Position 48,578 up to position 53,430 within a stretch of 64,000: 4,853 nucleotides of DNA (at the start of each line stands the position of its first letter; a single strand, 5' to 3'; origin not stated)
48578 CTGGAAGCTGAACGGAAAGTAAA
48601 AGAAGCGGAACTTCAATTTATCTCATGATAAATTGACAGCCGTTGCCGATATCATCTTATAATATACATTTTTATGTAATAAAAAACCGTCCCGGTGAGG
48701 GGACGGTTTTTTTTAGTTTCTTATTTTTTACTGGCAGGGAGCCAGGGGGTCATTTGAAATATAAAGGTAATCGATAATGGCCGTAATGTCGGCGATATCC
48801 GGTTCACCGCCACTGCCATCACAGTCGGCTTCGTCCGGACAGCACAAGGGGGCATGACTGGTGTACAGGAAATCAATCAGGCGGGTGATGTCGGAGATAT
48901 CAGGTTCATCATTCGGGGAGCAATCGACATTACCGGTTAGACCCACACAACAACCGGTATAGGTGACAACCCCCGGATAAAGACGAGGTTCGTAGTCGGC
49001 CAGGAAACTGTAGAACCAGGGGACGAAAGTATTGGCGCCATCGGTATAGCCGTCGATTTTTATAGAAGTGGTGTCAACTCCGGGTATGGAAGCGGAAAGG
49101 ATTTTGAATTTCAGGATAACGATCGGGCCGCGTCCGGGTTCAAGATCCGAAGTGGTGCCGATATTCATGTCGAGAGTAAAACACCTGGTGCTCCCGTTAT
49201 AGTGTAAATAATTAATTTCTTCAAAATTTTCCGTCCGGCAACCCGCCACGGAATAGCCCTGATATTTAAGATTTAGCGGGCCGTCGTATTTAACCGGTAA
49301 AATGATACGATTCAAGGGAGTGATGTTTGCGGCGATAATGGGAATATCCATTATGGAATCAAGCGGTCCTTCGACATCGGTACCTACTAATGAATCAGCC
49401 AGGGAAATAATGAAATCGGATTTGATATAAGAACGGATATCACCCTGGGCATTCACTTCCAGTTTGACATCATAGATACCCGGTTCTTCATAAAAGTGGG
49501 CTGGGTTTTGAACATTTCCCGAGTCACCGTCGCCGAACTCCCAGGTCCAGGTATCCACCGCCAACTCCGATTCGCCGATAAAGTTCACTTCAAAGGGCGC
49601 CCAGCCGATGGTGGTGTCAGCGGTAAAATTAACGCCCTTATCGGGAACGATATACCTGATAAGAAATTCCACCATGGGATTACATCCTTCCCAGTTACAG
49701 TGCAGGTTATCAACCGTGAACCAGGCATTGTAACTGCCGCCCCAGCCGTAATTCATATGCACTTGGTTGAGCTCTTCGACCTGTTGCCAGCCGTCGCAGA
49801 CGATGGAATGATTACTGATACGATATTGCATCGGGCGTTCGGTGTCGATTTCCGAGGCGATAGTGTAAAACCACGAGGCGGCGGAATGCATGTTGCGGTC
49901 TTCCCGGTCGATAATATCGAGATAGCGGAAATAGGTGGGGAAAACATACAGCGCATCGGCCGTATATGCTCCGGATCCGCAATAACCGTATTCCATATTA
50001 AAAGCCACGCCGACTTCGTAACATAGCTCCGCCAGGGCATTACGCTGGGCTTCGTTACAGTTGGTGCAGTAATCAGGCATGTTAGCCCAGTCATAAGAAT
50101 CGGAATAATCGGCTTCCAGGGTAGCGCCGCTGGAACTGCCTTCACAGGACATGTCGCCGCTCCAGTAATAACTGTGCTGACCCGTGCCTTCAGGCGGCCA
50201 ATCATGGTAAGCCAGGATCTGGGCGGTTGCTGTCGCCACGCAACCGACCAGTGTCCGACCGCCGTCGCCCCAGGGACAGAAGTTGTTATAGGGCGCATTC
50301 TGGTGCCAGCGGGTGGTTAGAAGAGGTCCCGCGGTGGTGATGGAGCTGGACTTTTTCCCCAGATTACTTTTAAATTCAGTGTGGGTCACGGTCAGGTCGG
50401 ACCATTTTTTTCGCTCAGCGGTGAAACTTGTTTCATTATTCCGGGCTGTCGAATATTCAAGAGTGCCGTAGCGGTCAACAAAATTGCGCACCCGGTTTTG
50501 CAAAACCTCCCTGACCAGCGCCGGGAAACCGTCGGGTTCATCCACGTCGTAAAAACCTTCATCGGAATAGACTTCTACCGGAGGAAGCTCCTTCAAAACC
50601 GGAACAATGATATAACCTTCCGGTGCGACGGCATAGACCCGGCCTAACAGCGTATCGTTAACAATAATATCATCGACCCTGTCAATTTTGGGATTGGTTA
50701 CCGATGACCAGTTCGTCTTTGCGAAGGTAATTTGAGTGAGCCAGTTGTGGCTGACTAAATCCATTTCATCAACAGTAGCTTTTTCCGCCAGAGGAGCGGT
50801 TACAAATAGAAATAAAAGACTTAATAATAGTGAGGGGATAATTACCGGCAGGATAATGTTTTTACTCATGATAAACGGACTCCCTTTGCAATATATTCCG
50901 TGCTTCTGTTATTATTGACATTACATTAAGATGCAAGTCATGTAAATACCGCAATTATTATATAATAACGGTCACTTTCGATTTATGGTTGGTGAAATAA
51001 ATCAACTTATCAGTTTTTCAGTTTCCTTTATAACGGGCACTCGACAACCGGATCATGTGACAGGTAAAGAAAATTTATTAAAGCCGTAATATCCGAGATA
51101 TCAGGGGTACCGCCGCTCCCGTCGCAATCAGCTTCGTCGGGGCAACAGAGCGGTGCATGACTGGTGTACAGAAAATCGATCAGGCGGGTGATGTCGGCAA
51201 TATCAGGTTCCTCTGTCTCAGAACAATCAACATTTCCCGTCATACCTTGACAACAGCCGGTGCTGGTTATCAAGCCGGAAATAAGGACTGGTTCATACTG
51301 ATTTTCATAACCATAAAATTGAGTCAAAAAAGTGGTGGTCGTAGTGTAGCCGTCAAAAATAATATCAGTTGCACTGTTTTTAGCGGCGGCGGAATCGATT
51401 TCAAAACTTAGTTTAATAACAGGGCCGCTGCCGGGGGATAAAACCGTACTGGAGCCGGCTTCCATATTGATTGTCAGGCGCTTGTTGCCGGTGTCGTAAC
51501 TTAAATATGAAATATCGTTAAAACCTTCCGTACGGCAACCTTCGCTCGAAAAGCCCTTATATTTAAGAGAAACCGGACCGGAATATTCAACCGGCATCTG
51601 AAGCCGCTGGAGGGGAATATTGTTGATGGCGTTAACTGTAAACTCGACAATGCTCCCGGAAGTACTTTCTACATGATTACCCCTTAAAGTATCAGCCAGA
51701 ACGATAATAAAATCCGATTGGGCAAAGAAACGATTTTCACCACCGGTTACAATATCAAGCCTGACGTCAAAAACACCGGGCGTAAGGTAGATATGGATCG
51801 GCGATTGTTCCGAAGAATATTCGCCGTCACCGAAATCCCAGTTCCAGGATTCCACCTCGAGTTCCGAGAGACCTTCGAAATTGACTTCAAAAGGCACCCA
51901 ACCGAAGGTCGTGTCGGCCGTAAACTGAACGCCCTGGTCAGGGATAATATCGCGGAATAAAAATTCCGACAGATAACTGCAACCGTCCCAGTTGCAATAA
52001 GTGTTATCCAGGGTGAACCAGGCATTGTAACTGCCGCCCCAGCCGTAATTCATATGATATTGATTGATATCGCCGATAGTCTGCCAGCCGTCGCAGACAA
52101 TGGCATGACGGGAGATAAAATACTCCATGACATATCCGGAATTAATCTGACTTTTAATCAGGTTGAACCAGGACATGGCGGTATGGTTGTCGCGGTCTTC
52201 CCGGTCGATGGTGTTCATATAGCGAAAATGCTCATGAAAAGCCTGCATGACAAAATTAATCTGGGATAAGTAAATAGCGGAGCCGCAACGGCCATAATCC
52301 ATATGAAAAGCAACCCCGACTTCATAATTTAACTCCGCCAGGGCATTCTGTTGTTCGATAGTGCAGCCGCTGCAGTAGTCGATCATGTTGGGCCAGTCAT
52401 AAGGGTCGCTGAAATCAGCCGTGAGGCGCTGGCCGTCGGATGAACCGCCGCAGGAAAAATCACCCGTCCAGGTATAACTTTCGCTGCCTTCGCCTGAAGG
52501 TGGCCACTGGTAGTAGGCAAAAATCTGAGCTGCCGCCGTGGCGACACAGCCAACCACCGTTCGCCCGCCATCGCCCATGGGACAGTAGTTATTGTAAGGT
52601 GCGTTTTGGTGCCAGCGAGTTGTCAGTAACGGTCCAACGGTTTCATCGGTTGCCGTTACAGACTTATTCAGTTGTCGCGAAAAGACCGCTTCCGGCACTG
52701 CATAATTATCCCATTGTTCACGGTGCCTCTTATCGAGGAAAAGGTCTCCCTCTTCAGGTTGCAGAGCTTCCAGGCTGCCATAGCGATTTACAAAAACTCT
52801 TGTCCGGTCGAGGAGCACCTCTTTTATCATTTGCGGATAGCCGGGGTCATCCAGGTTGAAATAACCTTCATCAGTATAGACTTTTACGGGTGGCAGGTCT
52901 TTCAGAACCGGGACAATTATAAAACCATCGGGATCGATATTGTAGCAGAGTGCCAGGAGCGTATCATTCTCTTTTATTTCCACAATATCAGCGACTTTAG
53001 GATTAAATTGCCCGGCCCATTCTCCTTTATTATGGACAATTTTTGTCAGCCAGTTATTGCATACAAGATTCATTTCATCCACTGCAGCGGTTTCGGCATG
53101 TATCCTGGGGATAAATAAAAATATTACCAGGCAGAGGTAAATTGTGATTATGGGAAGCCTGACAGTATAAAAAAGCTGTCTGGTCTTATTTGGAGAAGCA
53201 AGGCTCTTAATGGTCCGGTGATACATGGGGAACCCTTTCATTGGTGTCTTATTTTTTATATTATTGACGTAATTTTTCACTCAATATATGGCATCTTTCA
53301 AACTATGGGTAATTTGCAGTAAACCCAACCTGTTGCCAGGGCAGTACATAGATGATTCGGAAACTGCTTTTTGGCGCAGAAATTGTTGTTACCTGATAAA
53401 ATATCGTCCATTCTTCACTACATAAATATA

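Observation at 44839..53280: The three C10 peptidases carry a cohesin-like beta-sandwich immediately upstream of the dockerin-like CTD, suggesting self-assembly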

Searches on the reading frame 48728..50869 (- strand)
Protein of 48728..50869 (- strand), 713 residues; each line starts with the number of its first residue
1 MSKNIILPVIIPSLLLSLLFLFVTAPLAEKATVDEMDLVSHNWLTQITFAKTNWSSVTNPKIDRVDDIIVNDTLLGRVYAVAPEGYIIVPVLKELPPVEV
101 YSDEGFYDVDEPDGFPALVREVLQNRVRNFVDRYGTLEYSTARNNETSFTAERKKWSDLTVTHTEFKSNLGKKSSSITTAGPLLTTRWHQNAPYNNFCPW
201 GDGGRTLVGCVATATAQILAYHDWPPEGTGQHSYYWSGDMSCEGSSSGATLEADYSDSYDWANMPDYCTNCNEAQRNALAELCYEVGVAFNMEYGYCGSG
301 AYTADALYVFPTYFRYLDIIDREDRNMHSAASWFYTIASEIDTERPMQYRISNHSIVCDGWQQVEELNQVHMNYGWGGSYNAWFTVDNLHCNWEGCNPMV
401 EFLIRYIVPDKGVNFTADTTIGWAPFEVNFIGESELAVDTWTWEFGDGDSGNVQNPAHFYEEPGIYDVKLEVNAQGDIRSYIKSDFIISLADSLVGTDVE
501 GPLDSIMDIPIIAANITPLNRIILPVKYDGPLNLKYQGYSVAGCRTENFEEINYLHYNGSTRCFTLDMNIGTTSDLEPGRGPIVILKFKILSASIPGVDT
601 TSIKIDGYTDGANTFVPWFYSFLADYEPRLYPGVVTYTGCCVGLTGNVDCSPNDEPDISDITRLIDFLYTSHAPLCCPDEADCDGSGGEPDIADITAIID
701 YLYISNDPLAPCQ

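Call 3: search_protein_families(library=pfam, proteins=[window:48728-50869:-], max_evalue=1)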
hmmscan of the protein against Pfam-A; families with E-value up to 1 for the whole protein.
window:48728-50869:- (713 aa): 3 families
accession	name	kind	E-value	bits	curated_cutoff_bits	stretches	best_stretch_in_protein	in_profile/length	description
PF01640.23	Peptidase_C10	-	3.5e-48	164.9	26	1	188-384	1-194/194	Peptidase C10 family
PF18911.6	PKD_4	-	8.7e-12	45.4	27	1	424-475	20-71/85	PKD domain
PF00801.26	PKD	-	3.2e-07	30.7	23.5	1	439-473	30-66/80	PKD domain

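Call 8: search_protein_families(library=ncbifam, proteins=[window:48728-50869:-], max_evalue=1)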
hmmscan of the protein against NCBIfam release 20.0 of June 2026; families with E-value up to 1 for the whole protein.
window:48728-50869:- (713 aa): 1 family
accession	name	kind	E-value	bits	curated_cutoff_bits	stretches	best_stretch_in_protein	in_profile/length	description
TIGR00864.1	PCC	subfamily_domain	0.12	8.6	1861.4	1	440-474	1088-1123/2700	polycystin cation channel protein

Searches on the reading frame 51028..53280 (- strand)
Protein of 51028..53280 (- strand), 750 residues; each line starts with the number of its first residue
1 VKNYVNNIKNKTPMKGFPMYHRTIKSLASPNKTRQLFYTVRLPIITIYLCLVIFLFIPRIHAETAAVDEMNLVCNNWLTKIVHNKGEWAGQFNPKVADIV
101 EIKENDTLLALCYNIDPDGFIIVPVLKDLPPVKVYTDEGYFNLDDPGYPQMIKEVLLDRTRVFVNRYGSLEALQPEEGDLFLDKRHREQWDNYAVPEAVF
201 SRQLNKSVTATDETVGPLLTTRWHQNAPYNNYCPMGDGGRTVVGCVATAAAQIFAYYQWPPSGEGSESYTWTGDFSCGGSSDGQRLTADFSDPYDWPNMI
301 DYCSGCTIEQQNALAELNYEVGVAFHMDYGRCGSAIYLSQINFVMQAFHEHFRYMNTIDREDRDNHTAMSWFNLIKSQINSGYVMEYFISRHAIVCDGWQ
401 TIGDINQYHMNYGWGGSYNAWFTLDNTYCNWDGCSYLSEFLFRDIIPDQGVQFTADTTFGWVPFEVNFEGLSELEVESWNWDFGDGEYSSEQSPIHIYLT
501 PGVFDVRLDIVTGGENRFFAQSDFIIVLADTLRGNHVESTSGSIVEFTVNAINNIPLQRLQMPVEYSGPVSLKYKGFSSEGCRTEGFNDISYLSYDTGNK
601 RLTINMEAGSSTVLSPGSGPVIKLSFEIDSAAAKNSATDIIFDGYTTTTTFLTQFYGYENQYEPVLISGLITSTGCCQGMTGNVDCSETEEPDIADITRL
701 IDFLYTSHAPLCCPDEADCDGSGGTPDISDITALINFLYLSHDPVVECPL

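Call 3: search_protein_families(library=pfam, proteins=[window:51028-53280:-], max_evalue=1)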
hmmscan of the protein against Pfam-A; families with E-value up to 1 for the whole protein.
window:51028-53280:- (750 aa): 3 families
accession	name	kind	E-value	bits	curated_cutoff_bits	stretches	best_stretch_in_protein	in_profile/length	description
PF01640.23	Peptidase_C10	-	2.6e-45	155.5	26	1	223-422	1-194/194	Peptidase C10 family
PF18911.6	PKD_4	-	2.6e-09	37.4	27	1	461-511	19-69/85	PKD domain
PF00801.26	PKD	-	3.3e-06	27.4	23.5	1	458-508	9-63/80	PKD domain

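Call 8: search_protein_families(library=ncbifam, proteins=[window:51028-53280:-], max_evalue=1)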
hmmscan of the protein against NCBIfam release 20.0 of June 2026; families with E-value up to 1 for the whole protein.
window:51028-53280:- (750 aa): 0 families
